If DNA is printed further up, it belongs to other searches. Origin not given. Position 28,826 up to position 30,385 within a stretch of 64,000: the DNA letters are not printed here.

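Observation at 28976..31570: Fusion of a GS/GCS2-like amidoligase with a circularly permuted ATP-grasp: a two-ligase enzyme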

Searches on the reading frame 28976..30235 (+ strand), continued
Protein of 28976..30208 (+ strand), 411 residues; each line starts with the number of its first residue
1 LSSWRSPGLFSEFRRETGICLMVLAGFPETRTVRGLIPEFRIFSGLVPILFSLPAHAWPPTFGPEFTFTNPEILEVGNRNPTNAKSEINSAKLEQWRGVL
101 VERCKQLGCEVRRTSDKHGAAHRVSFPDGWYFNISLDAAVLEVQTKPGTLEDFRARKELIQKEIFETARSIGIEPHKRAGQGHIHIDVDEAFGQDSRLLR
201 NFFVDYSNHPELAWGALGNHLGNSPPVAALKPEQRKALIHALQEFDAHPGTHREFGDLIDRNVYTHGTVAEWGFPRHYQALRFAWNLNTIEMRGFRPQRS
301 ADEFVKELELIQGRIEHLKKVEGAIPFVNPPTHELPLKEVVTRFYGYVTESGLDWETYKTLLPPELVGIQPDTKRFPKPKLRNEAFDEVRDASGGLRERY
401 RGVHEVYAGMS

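Call 104: find_encoding_contigs(protein=P0161, flank=6000, max_places=2)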
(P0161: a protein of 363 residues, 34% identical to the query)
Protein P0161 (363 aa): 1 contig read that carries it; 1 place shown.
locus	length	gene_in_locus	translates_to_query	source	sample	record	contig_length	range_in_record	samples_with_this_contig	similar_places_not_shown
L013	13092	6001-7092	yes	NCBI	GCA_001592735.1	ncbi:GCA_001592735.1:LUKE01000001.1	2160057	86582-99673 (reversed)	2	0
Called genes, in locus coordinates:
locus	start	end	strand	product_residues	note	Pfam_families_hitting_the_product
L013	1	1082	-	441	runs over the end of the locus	PF00078:RVT_1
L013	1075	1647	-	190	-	PF18160:SLATT_5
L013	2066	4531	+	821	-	PF28530:DUF8426, PF07728:AAA_5, PF28529:McrB_lid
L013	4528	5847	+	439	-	PF10117:McrBC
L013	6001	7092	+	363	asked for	-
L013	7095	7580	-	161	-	PF02082:Rrf2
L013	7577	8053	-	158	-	PF02627:CMD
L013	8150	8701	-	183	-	-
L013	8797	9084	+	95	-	-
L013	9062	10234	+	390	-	PF02417:Chromate_transp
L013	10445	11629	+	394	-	PF06965:Na_H_antiport_1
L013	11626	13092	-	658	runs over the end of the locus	PF00675:Peptidase_M16, PF05193:Peptidase_M16_C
